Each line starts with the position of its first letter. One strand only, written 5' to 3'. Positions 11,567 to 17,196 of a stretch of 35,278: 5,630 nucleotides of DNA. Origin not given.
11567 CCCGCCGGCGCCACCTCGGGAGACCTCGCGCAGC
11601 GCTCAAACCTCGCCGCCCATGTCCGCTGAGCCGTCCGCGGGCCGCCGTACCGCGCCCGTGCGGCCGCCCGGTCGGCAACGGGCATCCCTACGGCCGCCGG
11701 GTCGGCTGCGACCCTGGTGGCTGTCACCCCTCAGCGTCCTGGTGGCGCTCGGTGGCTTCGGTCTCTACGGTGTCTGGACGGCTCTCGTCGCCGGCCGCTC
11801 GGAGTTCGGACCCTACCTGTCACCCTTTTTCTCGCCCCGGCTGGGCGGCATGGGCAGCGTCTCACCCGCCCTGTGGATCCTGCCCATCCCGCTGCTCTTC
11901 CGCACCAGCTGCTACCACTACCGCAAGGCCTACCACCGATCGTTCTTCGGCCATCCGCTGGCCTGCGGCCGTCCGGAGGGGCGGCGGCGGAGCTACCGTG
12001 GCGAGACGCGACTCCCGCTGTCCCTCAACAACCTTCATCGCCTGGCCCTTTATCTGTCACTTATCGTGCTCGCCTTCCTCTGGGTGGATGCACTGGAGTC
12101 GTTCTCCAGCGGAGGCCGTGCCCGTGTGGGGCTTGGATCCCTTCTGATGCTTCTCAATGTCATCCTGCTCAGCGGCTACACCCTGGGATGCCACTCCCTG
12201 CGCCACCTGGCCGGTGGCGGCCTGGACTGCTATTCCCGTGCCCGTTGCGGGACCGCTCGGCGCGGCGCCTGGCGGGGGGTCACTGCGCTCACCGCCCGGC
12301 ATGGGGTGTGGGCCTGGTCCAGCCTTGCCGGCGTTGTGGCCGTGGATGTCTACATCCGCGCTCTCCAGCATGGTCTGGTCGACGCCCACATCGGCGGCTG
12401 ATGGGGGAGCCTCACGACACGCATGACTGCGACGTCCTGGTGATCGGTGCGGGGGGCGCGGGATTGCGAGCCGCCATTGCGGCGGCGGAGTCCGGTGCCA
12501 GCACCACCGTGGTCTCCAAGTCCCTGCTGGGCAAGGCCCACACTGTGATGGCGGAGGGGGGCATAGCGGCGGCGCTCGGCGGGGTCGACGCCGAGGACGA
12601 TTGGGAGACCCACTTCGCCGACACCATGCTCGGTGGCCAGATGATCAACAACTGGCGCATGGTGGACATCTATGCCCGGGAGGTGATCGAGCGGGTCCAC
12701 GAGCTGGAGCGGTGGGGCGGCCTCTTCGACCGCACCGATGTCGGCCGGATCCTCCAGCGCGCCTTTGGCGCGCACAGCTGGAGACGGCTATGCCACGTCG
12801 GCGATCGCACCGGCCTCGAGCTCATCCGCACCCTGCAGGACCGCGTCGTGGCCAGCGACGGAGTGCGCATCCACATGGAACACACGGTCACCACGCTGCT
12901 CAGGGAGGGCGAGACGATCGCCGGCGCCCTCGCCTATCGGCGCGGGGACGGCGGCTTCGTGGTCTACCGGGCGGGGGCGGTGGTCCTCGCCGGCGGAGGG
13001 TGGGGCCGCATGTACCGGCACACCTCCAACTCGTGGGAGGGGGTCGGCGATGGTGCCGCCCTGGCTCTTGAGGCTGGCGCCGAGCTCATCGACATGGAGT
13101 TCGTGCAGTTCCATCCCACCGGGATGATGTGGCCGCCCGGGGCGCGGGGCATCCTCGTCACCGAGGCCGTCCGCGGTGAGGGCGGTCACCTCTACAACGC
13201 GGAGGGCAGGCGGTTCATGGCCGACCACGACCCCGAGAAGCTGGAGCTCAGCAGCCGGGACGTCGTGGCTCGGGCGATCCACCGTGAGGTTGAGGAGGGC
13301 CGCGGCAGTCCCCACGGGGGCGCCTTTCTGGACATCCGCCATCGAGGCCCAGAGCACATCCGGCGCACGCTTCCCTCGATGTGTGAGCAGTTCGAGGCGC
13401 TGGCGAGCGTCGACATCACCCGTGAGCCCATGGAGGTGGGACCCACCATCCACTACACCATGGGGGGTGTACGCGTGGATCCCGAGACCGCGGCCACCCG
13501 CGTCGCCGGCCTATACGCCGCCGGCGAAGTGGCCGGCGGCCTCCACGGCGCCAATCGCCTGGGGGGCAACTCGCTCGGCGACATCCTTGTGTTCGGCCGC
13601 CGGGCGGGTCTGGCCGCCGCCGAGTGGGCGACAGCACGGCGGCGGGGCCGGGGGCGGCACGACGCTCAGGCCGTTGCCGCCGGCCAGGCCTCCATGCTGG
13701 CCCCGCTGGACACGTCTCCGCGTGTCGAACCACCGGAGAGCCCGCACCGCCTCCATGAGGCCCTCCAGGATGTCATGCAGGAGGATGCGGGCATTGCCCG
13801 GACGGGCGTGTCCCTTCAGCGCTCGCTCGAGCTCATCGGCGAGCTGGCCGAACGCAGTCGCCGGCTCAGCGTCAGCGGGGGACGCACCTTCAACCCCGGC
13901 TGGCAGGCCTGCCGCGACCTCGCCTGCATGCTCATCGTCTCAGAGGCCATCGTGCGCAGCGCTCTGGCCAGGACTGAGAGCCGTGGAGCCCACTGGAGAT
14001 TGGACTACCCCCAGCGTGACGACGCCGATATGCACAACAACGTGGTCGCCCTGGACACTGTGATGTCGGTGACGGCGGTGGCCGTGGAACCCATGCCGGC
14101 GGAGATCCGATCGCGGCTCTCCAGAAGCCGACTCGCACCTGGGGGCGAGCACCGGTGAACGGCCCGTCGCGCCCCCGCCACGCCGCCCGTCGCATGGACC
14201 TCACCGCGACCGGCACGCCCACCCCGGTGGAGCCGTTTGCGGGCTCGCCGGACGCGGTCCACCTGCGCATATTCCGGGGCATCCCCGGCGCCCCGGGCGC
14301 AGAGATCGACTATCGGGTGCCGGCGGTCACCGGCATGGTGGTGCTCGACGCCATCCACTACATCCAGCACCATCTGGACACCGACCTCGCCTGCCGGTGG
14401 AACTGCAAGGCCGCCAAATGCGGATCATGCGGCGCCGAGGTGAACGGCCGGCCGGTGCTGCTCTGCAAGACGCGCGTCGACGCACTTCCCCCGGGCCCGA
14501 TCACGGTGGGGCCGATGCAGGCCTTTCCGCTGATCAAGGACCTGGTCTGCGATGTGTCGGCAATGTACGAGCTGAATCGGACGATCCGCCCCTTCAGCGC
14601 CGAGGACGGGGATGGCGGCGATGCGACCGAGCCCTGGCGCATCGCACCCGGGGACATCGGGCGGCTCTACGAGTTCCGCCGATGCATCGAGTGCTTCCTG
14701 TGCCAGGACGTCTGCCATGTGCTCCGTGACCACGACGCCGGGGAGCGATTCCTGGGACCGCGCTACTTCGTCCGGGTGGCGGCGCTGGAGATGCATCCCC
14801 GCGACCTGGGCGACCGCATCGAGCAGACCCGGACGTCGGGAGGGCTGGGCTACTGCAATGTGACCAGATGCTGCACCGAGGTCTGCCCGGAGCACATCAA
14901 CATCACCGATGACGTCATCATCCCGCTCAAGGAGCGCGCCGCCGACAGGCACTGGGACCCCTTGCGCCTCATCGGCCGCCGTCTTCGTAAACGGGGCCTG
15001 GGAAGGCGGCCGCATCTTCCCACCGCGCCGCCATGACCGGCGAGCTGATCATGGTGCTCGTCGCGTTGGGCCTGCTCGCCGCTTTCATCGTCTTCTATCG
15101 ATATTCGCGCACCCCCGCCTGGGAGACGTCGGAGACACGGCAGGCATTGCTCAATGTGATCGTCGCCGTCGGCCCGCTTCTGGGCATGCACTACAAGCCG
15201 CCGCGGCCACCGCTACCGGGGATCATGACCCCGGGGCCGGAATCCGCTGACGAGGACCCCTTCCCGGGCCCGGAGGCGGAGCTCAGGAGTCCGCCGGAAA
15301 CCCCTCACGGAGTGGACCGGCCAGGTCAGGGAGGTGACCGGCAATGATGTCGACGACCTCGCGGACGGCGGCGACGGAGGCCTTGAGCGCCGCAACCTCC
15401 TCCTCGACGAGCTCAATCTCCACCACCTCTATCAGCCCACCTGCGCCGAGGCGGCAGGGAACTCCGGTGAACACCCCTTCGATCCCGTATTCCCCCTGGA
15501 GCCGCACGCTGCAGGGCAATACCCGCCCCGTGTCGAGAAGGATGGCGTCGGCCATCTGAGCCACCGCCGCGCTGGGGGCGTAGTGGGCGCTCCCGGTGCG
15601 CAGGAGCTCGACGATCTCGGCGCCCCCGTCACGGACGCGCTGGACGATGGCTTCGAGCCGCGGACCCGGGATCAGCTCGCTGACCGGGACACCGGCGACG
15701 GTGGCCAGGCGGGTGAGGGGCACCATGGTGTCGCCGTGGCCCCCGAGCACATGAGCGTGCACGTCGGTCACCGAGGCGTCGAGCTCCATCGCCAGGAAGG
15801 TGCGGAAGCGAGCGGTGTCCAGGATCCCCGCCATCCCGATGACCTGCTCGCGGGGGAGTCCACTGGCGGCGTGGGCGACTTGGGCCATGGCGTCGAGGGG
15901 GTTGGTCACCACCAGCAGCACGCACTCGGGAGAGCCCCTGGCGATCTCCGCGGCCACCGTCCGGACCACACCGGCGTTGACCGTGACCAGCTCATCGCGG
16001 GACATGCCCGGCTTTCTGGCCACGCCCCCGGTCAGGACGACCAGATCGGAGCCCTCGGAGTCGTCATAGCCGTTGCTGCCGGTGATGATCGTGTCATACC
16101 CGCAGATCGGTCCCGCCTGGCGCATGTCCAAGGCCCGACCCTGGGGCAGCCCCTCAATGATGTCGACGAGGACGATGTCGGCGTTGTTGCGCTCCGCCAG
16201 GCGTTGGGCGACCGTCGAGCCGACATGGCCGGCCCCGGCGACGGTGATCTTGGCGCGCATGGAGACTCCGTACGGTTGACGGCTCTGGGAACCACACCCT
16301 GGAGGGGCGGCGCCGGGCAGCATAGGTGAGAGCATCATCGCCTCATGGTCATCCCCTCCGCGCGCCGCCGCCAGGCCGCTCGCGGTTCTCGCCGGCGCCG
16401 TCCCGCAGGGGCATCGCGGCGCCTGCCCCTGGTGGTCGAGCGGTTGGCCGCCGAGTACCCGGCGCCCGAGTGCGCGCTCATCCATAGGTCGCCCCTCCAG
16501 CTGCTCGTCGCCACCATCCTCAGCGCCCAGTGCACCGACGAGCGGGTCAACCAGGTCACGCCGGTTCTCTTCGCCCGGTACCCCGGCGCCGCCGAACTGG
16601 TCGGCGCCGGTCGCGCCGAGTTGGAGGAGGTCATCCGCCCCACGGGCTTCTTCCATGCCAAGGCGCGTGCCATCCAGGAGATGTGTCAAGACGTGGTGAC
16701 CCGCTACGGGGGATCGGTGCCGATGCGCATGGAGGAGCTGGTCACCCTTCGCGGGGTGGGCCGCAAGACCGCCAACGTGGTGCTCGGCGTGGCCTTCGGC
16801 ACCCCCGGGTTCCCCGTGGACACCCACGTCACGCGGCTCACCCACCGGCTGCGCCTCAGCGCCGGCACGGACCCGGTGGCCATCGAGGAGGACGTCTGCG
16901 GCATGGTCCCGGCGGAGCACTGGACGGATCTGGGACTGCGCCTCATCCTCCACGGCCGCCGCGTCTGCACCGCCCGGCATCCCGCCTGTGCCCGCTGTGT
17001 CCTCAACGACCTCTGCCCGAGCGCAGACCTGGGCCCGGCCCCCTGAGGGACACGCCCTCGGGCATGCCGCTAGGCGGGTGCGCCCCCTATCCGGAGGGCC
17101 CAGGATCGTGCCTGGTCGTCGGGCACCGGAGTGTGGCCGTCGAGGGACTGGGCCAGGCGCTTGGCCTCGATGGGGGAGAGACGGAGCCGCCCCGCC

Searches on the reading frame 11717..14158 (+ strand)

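Call 41: search_protein_families(library=pfam, proteins=[window:11717-14158:+], max_evalue=0.00001)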
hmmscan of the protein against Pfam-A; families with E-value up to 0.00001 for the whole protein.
window:11717-14158:+ (813 aa): 5 families
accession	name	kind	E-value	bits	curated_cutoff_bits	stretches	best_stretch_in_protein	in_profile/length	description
PF00890.30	FAD_binding_2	-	3.7e-94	316.7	20.4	1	239-620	1-414/414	FAD binding domain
PF02910.25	Succ_DH_flav_C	-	5.4e-26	91.5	20.8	1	680-793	1-121/130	Fumarate reductase flavoprotein C-term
PF07992.20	Pyr_redox_2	-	2.2e-07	31.1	26.1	0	239-273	2-31/291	Pyridine nucleotide-disulphide oxidoreductase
PF03486.20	HI0933_like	-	3.7e-07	30.3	50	0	239-269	2-32/244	HI0933-like protein Rossmann domain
PF01266.30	DAO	-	1.6e-06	28.3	27.9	0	239-431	1-207/353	FAD dependent oxidoreductase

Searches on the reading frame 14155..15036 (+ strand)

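Call 41: search_protein_families(library=pfam, proteins=[window:14155-15036:+], max_evalue=0.00001)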
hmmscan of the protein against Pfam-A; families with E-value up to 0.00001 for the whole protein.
window:14155-15036:+ (293 aa): 2 families
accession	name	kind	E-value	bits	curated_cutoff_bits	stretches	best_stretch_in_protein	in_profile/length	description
PF13085.11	Fer2_3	-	1.6e-23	83.2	27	1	52-138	20-106/107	2Fe-2S iron-sulfur cluster binding domain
PF13183.11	Fer4_8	-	6.6e-08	33.4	27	1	174-248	2-68/68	4Fe-4S dicluster domain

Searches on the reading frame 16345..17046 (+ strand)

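Call 32: search_protein_families(library=pfam, proteins=[window:16345-17046:+], max_evalue=0.00001)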
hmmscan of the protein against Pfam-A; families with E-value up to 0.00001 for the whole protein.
window:16345-17046:+ (233 aa): 3 families
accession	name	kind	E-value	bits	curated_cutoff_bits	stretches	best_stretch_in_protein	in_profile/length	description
PF00730.31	HhH-GPD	-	9.9e-22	77.8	26.2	1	55-183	1-101/108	HhH-GPD superfamily base excision DNA repair protein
PF10576.14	EndIII_4Fe-2S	-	3.4e-06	27.6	20.5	0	208-224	1-17/17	Iron-sulfur binding domain of endonuclease III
PF00633.29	HHH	-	7.1e-06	26.1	24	0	120-147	1-28/30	Helix-hairpin-helix motif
